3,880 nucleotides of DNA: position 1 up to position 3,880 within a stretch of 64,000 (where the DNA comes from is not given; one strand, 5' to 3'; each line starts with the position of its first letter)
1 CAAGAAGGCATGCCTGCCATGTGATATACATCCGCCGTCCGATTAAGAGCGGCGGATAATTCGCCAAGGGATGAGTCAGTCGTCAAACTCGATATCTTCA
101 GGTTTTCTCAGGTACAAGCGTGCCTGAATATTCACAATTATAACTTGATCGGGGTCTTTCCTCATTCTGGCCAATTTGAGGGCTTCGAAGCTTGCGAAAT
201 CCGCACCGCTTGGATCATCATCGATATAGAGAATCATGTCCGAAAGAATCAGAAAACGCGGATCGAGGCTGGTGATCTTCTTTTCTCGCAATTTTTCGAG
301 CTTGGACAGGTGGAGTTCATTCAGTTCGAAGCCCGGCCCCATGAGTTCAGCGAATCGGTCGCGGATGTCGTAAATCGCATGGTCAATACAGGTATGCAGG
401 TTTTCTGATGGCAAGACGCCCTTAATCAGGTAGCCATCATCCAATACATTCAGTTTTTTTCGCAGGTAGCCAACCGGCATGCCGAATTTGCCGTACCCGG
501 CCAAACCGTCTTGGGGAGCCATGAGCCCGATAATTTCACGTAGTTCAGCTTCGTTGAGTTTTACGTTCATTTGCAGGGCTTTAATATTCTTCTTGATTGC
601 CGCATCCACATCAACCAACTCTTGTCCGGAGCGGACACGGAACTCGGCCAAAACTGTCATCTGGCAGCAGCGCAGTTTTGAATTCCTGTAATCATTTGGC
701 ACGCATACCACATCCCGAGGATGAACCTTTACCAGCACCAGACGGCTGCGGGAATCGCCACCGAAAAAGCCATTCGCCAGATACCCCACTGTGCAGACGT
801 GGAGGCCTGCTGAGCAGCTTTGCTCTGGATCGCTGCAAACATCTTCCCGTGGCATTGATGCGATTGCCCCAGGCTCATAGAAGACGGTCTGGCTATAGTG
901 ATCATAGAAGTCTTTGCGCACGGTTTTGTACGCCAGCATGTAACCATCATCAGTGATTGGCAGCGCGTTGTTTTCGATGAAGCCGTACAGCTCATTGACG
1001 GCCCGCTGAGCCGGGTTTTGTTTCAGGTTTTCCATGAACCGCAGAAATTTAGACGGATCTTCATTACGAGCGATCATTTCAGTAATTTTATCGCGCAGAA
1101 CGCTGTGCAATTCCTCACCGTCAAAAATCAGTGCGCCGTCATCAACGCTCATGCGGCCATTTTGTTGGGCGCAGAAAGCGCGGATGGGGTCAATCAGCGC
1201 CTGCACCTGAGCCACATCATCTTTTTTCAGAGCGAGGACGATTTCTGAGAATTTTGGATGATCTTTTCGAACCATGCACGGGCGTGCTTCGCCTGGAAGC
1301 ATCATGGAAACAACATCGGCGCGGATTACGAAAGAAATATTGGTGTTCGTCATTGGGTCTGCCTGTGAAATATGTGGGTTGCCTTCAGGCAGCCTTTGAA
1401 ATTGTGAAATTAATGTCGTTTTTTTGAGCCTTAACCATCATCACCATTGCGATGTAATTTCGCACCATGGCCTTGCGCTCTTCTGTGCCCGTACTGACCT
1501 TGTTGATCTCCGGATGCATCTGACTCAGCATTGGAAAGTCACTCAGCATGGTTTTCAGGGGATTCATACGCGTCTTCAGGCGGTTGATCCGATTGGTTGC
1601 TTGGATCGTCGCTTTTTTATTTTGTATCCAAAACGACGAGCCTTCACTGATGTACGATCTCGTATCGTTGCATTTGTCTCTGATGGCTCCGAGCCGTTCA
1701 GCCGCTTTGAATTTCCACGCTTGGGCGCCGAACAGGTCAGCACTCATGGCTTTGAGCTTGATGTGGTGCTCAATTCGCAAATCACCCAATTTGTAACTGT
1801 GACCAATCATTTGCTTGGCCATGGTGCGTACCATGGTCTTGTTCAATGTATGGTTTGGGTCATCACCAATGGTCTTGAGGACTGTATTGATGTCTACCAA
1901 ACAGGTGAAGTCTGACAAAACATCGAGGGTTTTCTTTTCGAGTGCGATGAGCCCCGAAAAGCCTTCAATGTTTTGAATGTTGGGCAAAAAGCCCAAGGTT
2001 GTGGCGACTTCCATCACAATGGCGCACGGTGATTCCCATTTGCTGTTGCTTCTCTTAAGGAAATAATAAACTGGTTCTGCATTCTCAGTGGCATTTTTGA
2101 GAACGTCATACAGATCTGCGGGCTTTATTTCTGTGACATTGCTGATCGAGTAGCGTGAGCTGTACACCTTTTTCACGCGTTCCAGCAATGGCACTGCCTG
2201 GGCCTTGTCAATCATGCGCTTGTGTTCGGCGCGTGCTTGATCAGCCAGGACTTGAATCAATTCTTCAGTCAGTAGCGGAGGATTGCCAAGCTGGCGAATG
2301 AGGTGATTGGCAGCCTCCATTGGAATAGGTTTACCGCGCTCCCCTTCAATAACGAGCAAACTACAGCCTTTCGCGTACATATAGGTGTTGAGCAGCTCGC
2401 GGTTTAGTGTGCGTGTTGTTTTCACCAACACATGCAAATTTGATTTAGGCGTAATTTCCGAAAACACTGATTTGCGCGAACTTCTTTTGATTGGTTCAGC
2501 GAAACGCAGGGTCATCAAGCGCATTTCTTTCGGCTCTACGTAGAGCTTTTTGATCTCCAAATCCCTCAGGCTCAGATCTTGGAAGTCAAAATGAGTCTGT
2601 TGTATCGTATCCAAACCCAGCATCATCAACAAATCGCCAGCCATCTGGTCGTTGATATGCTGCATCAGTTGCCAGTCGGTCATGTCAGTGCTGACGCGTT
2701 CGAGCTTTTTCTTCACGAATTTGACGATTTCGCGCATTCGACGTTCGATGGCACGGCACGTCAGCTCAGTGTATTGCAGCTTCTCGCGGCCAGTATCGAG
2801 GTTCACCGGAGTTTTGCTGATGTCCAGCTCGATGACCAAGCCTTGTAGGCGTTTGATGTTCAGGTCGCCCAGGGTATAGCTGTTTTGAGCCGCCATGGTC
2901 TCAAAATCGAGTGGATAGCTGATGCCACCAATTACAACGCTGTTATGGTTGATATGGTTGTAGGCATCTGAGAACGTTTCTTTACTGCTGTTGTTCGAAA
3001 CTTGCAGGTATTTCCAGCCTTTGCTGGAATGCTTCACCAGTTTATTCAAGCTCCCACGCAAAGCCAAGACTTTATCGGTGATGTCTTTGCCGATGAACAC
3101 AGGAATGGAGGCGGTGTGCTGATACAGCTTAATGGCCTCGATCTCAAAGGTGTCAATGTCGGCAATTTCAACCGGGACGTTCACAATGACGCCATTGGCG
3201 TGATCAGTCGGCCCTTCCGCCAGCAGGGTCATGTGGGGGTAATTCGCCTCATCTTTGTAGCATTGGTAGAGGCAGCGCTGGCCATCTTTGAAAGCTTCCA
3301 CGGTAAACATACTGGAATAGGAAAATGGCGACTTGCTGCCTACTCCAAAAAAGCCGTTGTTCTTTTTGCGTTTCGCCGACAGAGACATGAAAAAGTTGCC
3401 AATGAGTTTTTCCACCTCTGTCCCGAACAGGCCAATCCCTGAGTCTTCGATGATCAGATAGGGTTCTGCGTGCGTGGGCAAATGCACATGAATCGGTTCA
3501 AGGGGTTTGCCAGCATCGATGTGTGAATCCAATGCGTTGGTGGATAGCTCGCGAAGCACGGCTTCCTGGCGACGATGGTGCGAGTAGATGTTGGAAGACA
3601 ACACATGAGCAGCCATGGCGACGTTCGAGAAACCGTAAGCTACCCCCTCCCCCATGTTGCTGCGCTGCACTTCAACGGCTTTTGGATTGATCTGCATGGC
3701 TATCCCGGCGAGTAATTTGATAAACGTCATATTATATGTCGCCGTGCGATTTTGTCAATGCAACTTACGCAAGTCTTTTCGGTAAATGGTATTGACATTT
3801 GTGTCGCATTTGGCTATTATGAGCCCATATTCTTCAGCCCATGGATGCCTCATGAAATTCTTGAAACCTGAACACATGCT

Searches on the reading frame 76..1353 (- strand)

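Call 10: search_protein_families(library=pfam, proteins=[window:76-1353:-], max_evalue=0.01)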
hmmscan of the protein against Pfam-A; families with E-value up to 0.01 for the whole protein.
window:76-1353:- (425 aa): 0 families

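Call 80: search_protein_families(library=phrogs, proteins=[window:76-1353:-], max_evalue=0.001)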
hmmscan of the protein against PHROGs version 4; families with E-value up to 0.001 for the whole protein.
window:76-1353:- (425 aa): 5 families
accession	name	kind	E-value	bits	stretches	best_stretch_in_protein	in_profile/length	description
phrog_609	-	lysis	2.2e-61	209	1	3-240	814-1046/1055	RIIB lysis inhibitor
phrog_11221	-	lysis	1.6e-46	160.6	1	3-238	4-237/543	RIIB lysis inhibitor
phrog_3803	-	lysis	2.9e-42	146.5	1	20-240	291-514/530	RIIB lysis inhibitor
phrog_36818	-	lysis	4e-39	134.9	1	97-242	4-149/163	RIIB lysis inhibitor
phrog_2886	-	lysis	1.5e-26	94.5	1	69-256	165-349/552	RIIB lysis inhibitor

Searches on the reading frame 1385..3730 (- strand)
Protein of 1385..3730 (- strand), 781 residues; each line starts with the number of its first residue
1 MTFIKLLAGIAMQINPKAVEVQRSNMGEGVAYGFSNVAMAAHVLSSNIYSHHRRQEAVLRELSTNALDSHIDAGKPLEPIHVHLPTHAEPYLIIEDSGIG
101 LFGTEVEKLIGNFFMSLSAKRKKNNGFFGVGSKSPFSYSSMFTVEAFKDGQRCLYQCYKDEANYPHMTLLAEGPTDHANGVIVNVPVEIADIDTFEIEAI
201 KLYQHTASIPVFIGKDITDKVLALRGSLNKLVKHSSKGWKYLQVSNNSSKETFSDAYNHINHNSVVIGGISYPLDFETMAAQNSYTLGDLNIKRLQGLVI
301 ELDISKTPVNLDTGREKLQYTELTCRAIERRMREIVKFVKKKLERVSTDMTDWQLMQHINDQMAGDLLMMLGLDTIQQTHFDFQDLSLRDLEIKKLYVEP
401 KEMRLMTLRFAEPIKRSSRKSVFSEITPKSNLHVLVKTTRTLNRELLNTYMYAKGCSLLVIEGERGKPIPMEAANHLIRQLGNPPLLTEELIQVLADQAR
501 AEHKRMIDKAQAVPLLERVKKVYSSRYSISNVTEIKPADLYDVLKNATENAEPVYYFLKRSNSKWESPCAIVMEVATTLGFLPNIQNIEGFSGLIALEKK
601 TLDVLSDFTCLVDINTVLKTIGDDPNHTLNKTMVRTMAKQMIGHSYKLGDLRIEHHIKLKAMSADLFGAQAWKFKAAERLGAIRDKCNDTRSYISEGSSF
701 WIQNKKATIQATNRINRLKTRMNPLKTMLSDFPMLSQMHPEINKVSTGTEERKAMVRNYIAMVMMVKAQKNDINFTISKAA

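Call 10: search_protein_families(library=pfam, proteins=[window:1385-3730:-], max_evalue=0.01)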
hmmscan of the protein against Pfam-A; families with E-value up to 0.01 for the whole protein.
window:1385-3730:- (781 aa): 2 families
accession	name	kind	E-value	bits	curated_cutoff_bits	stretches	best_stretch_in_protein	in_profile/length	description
PF13589.12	HATPase_c_3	-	0.00021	21.7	25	1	56-160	4-106/137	Histidine kinase-, DNA gyrase B-, and HSP90-like ATPase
PF02518.31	HATPase_c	-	0.0057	17.5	26.4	0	57-129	8-74/111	Histidine kinase-, DNA gyrase B-, and HSP90-like ATPase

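Call 80: search_protein_families(library=phrogs, proteins=[window:1385-3730:-], max_evalue=0.001)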
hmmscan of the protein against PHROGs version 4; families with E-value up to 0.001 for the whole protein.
window:1385-3730:- (781 aa): 7 families
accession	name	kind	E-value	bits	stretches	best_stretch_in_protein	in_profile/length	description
phrog_612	-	lysis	9.7e-72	244.2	1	12-753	1-716/725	RIIA lysis inhibitor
phrog_609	-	lysis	2.8e-33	115.9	1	27-217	19-207/1055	RIIB lysis inhibitor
phrog_30832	-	lysis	1.2e-27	97.9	1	18-361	7-335/735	RIIA lysis inhibitor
phrog_2979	-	lysis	1.1e-25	91.4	1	28-350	19-324/846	RIIA lysis inhibitor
phrog_3661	-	lysis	3.8e-22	79.6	1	113-349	179-402/917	RIIA lysis inhibitor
phrog_38678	-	lysis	1.7e-16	60.6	1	37-187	34-185/805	RIIA lysis inhibitor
phrog_24904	-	lysis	2e-16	60.8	1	43-233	33-219/695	RIIA lysis inhibitor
